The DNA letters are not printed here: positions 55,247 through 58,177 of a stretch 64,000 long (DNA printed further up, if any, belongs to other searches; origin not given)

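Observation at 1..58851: Three paralogous pyrogallol-phloroglucinol-transhydroxylase-like Mo enzymes (alpha plus Fe-S beta) in one 64-kb window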

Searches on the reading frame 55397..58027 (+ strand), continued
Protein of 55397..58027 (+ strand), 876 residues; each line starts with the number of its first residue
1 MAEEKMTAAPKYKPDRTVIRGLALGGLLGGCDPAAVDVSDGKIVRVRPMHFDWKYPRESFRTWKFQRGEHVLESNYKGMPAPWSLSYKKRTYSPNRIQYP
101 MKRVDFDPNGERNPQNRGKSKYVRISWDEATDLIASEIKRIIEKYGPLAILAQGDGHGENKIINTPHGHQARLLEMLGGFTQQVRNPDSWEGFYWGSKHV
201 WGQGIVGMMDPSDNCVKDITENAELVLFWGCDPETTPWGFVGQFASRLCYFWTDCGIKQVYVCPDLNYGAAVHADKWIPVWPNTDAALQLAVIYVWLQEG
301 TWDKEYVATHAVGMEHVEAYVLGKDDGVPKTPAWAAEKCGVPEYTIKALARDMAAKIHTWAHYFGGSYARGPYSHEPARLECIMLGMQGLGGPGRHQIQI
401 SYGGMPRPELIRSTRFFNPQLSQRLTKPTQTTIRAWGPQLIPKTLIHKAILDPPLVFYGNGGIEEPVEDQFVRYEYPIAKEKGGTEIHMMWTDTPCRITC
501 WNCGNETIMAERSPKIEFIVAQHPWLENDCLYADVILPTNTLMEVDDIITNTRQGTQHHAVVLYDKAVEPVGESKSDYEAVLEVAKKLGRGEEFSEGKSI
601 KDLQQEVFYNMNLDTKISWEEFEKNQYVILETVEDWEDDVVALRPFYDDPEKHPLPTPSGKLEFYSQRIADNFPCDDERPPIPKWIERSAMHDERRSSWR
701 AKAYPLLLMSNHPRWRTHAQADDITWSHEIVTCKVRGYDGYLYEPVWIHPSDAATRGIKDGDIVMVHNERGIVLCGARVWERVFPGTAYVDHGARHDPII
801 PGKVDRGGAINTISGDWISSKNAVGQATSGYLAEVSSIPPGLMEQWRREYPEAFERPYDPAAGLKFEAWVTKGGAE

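Call 62: search_protein_families(library=ncbifam, proteins=[L084:5696-7900:+, L084:4717-5664:+, L084:4024-4704:+], max_evalue=1e-10)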
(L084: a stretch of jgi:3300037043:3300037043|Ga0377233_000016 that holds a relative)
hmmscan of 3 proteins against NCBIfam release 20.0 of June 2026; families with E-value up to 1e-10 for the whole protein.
L084:5696-7900:+ (734 aa): 23 families
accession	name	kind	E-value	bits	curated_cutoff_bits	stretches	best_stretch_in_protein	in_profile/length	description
NF012032.0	PRK15488.1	equivalog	5.7e-80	269.3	694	1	3-492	40-537/759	thiosulfate reductase PhsA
TIGR01591.1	Fdh-alpha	equivalog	5.6e-79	266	666.25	2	10-328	2-316/672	formate dehydrogenase subunit alpha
TIGR02166.1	dmsA_ynfE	subfamily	2.3e-61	207.8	777.7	2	197-669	245-758/794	DMSO/selenate family reductase complex A subunit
NF047855.1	AssmNtatRedNasC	equivalog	1.8e-57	195.1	1100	1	4-328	18-341/708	assimilatory nitrate reductase catalytic subunit NasC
TIGR03479.1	DMSO_red_II_alp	subfamily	1.1e-55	189.2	984.75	2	9-247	61-304/913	molybdopterin-dependent oxidoreductase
NF011566.1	PRK14990.1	exception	1.8e-44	152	1600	2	3-255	55-324/814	dimethylsulfoxide reductase subunit A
NF041885.1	selenate_YnfE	exception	1.2e-42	145.7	1675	1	3-664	45-762/805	selenate/tellurate reductase subunit YnfE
TIGR00509.1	bisC_fam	subfamily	3e-40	138.2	1017.55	1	21-713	8-757/772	molybdopterin guanine dinucleotide-containing S/N-oxide reductase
NF041884.1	selenate_YnfF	exception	4.8e-40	137.2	1650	1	3-664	42-755/798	selenate/tellurate reductase subunit YnfF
NF041783.2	mnquin_red_QrcB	equivalog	2.4e-33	115.3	440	1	4-131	50-173/695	menaquinone reductase molybdopterin-binding-like subunit QrcB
TIGR01706.1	NAPA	equivalog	4.8e-31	107.9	930.55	1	9-108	45-148/830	periplasmic nitrate reductase subunit alpha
NF010055.0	PRK13532.1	equivalog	1.3e-30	106.4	904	1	9-107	45-147/830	nitrate reductase catalytic subunit NapA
TIGR01553.1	formate-DH-alph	equivalog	6.2e-30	103.7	814.2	1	5-250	43-304/1009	formate dehydrogenase-N subunit alpha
NF041714.1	arsenate_red_ArrA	equivalog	8.9e-28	96.9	1600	1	7-250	51-296/848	arsenate respiratory reductase molybdopterin-containing subunit ArrA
NF041323.1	Nitr_red_NasA_Halo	equivalog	2.7e-27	95.6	1000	1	14-324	3-306/673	assimilatory nitrate reductase NasA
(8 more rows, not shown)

L084:4717-5664:+ (315 aa): 1 family
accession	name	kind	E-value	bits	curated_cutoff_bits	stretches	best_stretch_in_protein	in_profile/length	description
TIGR03148.1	cyt_nit_nrfD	equivalog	6.7e-12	45.3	347.6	1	58-302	55-310/316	cytochrome c nitrite reductase subunit NrfD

L084:4024-4704:+ (226 aa): 14 families
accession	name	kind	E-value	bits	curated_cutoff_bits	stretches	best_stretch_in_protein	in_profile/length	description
NF045797.1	DsrO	equivalog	1.9e-45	155.2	200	1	10-184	87-234/235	sulfate reduction electron transfer complex DsrMKJOP subunit DsrO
NF041782.1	mnquin_red_QrcC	equivalog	5.3e-36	124.5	400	1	2-185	40-226/239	menaquinone reductase iron-sulfur cluster-binding subunit QrcC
TIGR03149.1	cyt_nit_nrfC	equivalog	2.9e-31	108.6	377.6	2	22-75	90-144/225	cytochrome c nitrite reductase Fe-S protein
NF041715.1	arsenate_red_ArrB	equivalog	3e-31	108.8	450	2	101-185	152-226/233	arsenate respiratory reductase iron-sulfur subunit ArrB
NF011569.0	PRK14993.1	equivalog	1.7e-28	99.7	416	1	14-76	88-149/244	tetrathionate reductase subunit TtrB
TIGR02951.1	DMSO_dmsB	equivalog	7.7e-25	87.8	214.1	1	21-77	59-116/161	DMSO/selenate family reductase complex B subunit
TIGR03478.1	DMSO_red_II_bet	subfamily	6.3e-23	81.2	480.7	0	98-186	178-255/321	DMSO reductase family type II enzyme, iron-sulfur subunit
NF042979.1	EthbenzDh_ebdB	equivalog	7.6e-19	67.8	740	0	25-74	152-202/354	ethylbenzene dehydrogenase subunit beta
NF008134.0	PRK10882.1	equivalog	1.5e-16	60.4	263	1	24-71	111-159/329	hydrogenase 2 operon protein HybA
NF038355.1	FDH3_beta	equivalog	2.1e-16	60.5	240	1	14-166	42-174/180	formate dehydrogenase FDH3 subunit beta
NF007658.0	PRK10330.1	equivalog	3.1e-15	56.1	260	1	17-72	50-103/181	electron transport protein HydN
NF045715.1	sulf_resp_HmcB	equivalog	1.1e-14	54.3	420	1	24-76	105-157/307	sulfate respiration complex iron-sulfur protein HmcB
NF009408.0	PRK12769.1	equivalog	1.9e-14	52.7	1003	1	23-151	53-146/659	formate-dependent uric acid utilization protein AegA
TIGR01582.1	FDH-beta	equivalog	6.8e-14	51.6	334.7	0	25-71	92-139/283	formate dehydrogenase subunit beta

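Call 70: find_homologous_proteins(query=L086:8653-11541:+, max_evalue=1e-80)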
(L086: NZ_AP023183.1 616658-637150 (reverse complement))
Query L086:8653-11541:+ (962 aa): 4746 proteins with E <= 1e-80 among 8000 candidates; the best 120 are listed.
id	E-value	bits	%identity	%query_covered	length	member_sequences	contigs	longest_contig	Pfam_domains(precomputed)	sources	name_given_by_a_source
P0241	0.0e+0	2117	90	100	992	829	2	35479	PF21423.3,PF00384.28,PF01568.28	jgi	-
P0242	0.0e+0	1979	83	100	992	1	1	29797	PF21423.3,PF00384.28,PF01568.28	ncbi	-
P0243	0.0e+0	1966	84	99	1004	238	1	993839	PF21423.3,PF00384.28,PF01568.28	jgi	jgi:molybdopterin guanine dinucleotide-containing S/N-oxide reductase-like protein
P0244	0.0e+0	1942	82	100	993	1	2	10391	PF21423.3,PF00384.28,PF01568.28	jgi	jgi:trimethylamine-N-oxide reductase (cytochrome c)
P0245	0.0e+0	1939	82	100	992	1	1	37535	PF21423.3,PF00384.28,PF01568.28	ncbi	-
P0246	0.0e+0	1936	82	99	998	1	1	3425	PF21423.3,PF00384.28,PF01568.28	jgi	-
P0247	0.0e+0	1936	83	100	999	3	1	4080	PF21423.3,PF00384.28,PF01568.28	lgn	-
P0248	0.0e+0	1933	82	100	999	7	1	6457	PF21423.3,PF00384.28,PF01568.28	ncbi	-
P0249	0.0e+0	1925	81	100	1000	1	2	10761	PF21423.3,PF00384.28,PF01568.28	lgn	-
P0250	0.0e+0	1922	82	100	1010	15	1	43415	PF21423.3,PF00384.28,PF01568.28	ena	-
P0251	0.0e+0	1920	80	100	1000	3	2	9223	PF21423.3,PF00384.28,PF01568.28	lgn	-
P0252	0.0e+0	1920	81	100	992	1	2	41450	PF21423.3,PF00384.28,PF01568.28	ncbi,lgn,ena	-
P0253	0.0e+0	1918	81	100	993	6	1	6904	PF21423.3,PF00384.28,PF01568.28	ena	-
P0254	0.0e+0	1913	82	100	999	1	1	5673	PF21423.3,PF00384.28,PF01568.28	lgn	-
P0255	0.0e+0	1911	80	100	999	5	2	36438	PF21423.3,PF00384.28,PF01568.28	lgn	-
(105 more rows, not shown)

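Call 90: predict_structure(alignment_id=A2)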
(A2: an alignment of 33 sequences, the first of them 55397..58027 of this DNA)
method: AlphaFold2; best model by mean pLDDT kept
length: 876 residues; sequences in the alignment: 33
mean_pLDDT: 79.2   pTM: 0.84
mean pLDDT of the five models: 79.2, 78.3, 76.3, 70.2, 69.8
residues with pLDDT >= 90: 251; 70-90: 414; 50-70: 153; < 50: 58
segments of 3 or more residues with pLDDT < 50: 1-8, 24-30, 158-166, 189-197, 232-240, 725-730, 874-876
pLDDT, mean of each block of 10 residues (from residue 1): 44 79 50 81 84 71 85 78 69 85 93 91 95 98 96 64 55 90 65 48 59 78 87 45 71 90 67 79 85 97 96 94 94 93 96 93 60 70 90 84 68 59 70 72 84 82 68 85 92 75 81 95 84 92 74 62 84 86 94 85 82 85 83 83 88 85 85 79 73 73 85 53 45 74 86 95 92 90 82 79 85 71 59 91 94 85 80 55
secondary structure, 60 per line:
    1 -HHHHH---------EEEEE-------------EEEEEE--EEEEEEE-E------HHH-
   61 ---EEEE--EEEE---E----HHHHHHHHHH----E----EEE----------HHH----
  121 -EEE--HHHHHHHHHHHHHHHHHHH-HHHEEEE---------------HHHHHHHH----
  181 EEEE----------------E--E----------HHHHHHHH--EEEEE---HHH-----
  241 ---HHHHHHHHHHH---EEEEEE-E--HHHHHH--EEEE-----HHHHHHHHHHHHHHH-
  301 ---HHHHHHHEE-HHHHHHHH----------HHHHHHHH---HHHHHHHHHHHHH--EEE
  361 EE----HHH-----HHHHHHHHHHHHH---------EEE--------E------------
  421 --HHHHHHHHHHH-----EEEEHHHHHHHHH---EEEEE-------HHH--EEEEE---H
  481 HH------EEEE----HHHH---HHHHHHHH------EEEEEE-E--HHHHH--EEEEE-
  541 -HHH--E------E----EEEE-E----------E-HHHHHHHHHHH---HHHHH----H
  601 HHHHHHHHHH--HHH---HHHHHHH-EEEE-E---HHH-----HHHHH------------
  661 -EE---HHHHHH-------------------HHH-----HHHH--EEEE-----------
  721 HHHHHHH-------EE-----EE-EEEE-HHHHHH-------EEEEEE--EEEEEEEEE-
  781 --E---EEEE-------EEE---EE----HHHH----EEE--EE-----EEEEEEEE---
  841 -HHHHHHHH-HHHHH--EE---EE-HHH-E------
elements in order (helices of 4 or more, strands of 3 or more residues): H2-6 E16-20 E34-39 E42-48 E64-67 E70-73 H82-91 E101-103 E122-124 H127-145 E150-153 H169-176 E181-184 H215-222 E225-229 H244-254 E258-263 H268-273 E276-279 H285-299 H304-310 H314-321 H332-339 H343-355 E358-362 H375-387 E397-399 H423-433 E439-442 H443-451 E455-459 E472-476 E489-492 H497-500 H504-511 E518-523 H528-532 E535-539 E559-562 H577-587 H591-595 H600-610 H619-625 E627-630 H644-648 H667-672 H700-703 E706-709 H721-727 E745-748 H750-755 E763-768 E771-779 E787-790 E798-800 H810-813 E818-820 E830-837 H842-849 H851-855

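Call 92: fold_search(model_id=the predicted structure, library=pdb)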
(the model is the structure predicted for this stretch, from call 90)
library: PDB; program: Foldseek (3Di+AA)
matches with E <= 10: 865; with E <= 0.001: 167
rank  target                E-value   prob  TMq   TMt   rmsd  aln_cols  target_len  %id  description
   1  4v4c_A                7.8e-68  1.00  0.83  0.83   3.8       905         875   31  Crystal Structure of Pyrogallol-Phloroglucinol Transhydroxylase from Pelobacter acidigallici (released 2014-07-09)
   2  7l5i                  1.6e-58  1.00  0.73  0.83   4.9       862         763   25  Crystal Structure of Haemophilus influenzae MtsZ at pH 7.0 (released 2021-04-21)
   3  7l5s                  4.2e-58  1.00  0.72  0.81   5.5       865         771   24  Crystal Structure of Haemophilus influenzae MtsZ at pH 5.5 (released 2021-04-21)
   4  1h5n_A                1.5e-57  1.00  0.74  0.84   4.3       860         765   26  DMSO REDUCTASE MODIFIED BY THE PRESENCE OF DMS AND AIR (released 2002-05-17)
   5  9h4t_A                2.8e-57  1.00  0.73  0.81   5.5       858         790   25  Crystal Structure of TorA (released 2025-02-26)
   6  1dms                  4.8e-57  1.00  0.74  0.84   4.8       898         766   24  STRUCTURE OF DMSO REDUCTASE (released 1998-07-01)
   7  1e18                  6.1e-57  1.00  0.74  0.83   5.9       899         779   24  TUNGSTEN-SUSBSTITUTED DMSO REDUCTASE FROM RHODOBACTER CAPSULATUS (released 2000-06-11)
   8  1e60_A                7.3e-57  1.00  0.74  0.83   4.8       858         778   26  OXIDIZED DMSO REDUCTASE EXPOSED TO HEPES - Structure II BUFFER (released 2000-08-25)
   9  4dmr                  7.7e-57  1.00  0.75  0.84   4.5       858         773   26  REDUCED DMSO REDUCTASE FROM RHODOBACTER CAPSULATUS WITH BOUND DMSO SUBSTRATE (released 1998-03-18)
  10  1e5v_A                7.7e-57  1.00  0.73  0.83   4.5       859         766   25  OXIDIZED DMSO REDUCTASE EXPOSED TO HEPES BUFFER (released 2000-08-25)
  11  1dmr                  7.7e-57  1.00  0.75  0.84   4.9       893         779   25  OXIDIZED DMSO REDUCTASE FROM RHODOBACTER CAPSULATUS (released 1998-03-18)
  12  9h4t_B                1.1e-56  1.00  0.75  0.82   5.4       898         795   24  Crystal Structure of TorA (released 2025-02-26)
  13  2dmr                  3.0e-56  1.00  0.74  0.84   4.6       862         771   25  DITHIONITE REDUCED DMSO REDUCTASE FROM RHODOBACTER CAPSULATUS (released 1998-03-18)
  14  1e61_C                5.5e-56  1.00  0.73  0.83   5.0       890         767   25  OXIDIZED DMSO REDUCTASE EXPOSED TO HEPES - Structure II BUFFER (released 2000-08-25)
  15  1e60_C                6.9e-56  1.00  0.76  0.86   4.4       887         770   25  OXIDIZED DMSO REDUCTASE EXPOSED TO HEPES - Structure II BUFFER (released 2000-08-25)
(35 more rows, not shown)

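Call 104: search_protein_representatives(protein=window:55397-58027:+)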
Query: 876 residues. Proteins with E-value up to 0.001 (for the whole library): 6057; up to 1e-10: 2735; up to 1e-30: 667. The best 150 are listed.
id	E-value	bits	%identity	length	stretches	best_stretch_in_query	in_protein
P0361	2.9e-260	882.8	50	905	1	7-871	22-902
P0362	6.7e-252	855.1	47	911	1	16-871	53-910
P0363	1.3e-248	844.3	55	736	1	30-716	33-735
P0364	4.9e-237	805.9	90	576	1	36-396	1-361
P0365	1.5e-230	784.5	46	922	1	15-871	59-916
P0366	6.0e-226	769.3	47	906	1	11-870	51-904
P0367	1.1e-218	745.2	47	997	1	14-873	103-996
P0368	2.0e-211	721.2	45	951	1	7-872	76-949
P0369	1.7e-210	718.1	45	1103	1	32-856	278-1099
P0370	3.7e-205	700.4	46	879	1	33-874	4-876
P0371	8.2e-202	689.4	43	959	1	12-873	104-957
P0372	5.8e-194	663.4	44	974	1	29-863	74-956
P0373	8.1e-192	656.3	44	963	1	34-874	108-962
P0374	1.1e-187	642.6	59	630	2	11-402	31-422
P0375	2.4e-187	641.5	55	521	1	250-766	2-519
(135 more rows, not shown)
